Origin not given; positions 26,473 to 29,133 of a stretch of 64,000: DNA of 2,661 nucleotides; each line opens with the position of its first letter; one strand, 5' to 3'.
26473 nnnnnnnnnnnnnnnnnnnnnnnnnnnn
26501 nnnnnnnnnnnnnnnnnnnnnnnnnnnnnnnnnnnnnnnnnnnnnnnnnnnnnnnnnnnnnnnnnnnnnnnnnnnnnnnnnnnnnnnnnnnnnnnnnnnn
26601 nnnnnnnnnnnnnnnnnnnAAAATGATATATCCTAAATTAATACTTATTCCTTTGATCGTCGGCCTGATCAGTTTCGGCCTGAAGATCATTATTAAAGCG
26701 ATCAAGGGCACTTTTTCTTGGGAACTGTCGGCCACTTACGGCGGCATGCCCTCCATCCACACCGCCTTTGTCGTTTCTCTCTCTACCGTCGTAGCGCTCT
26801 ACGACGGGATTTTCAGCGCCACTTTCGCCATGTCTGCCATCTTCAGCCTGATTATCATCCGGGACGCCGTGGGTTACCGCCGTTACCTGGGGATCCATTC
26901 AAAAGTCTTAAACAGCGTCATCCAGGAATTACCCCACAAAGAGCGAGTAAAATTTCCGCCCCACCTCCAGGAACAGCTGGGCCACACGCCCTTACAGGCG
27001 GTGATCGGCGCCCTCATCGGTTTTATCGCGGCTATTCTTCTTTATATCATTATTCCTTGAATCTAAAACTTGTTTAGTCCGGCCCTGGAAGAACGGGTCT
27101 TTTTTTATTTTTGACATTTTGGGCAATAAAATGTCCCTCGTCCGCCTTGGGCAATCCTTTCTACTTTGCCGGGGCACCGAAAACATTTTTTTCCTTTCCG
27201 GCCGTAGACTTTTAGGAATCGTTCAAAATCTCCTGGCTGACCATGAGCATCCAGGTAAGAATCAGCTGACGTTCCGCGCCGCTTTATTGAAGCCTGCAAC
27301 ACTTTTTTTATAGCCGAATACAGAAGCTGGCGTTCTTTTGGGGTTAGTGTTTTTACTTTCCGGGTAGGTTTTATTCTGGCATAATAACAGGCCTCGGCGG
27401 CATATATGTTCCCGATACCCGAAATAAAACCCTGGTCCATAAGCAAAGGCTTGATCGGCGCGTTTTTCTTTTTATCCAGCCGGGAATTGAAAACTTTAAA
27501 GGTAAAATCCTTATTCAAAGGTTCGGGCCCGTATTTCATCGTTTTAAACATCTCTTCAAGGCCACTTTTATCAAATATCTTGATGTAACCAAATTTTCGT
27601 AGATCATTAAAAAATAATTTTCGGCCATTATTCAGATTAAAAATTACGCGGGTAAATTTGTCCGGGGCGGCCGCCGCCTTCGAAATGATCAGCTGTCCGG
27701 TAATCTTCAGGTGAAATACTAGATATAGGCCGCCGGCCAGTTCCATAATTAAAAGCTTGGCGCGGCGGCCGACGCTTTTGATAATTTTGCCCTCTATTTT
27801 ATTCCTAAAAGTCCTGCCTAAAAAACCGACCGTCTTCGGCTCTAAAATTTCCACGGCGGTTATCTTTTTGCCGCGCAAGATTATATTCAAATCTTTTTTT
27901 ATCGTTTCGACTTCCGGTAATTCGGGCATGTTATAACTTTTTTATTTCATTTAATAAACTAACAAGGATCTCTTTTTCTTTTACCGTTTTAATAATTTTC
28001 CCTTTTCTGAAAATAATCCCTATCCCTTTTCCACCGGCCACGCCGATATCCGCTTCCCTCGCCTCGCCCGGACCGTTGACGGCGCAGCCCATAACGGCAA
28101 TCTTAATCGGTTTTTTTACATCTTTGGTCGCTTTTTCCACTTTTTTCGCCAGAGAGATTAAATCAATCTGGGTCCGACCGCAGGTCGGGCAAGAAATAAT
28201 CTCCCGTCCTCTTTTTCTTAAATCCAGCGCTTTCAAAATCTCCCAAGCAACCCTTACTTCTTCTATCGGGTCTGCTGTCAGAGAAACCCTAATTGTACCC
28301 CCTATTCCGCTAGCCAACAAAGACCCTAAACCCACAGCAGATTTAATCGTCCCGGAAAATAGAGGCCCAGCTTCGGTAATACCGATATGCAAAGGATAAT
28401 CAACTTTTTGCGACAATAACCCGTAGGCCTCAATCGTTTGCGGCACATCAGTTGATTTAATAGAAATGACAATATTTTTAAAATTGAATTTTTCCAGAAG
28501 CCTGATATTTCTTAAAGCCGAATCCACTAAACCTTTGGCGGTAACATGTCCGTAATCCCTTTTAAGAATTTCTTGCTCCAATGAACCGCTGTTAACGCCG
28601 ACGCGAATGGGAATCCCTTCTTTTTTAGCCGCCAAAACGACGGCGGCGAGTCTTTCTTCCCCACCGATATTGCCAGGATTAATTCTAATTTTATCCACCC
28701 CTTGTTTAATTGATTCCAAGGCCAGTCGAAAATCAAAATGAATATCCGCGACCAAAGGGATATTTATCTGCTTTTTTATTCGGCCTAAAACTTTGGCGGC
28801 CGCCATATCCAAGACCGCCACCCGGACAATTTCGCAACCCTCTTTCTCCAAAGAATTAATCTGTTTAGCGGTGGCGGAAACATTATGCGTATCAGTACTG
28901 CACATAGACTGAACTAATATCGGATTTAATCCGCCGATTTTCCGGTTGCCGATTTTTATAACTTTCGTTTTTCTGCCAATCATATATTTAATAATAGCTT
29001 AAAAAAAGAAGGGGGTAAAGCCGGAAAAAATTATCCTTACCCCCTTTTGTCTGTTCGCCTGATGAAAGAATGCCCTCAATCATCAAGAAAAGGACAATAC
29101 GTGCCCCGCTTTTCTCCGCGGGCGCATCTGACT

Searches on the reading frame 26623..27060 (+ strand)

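Call 9: search_protein_families(library=pfam, proteins=[window:26623-27060:+], max_evalue=0.001)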
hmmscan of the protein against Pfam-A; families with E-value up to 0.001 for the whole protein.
window:26623-27060:+ (145 aa): 2 families
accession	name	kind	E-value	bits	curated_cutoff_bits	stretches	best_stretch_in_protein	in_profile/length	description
PF02681.20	DUF212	-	4.5e-31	108.1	26.5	1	6-135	5-125/126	Divergent PAP2 family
PF01569.27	PAP2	-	0.00073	19.7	27.2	0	39-92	48-102/130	PAP2 superfamily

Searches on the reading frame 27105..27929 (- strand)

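Call 9: search_protein_families(library=pfam, proteins=[window:27105-27929:-], max_evalue=0.001)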
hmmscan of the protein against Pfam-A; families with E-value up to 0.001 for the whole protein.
window:27105-27929:- (274 aa): 4 families
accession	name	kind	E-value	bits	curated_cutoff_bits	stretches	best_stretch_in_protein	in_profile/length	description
PF01149.29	Fapy_DNA_glyco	-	7.5e-32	110.8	25.5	1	1-116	1-117/117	Formamidopyrimidine-DNA glycosylase N-terminal domain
PF06831.19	H2TH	-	2.1e-25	89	34.7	1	134-221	2-88/93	Formamidopyrimidine-DNA glycosylase H2TH domain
PF06827.20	zf-FPG_IleRS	-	7.1e-07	29.4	21.3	1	246-274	1-29/30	Zinc finger found in FPG and IleRS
PF05833.16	NFACT_N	-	4.3e-05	22.9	31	1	142-228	174-256/456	NFACT N-terminal and middle domains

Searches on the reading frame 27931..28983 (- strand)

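Call 9: search_protein_families(library=pfam, proteins=[window:27931-28983:-], max_evalue=0.001)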
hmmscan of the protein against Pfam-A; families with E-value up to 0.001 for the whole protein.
window:27931-28983:- (350 aa): 1 family
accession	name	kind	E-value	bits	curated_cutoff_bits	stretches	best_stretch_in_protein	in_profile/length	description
PF04551.19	GcpE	-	2e-151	504.3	32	1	6-349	1-343/343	GcpE protein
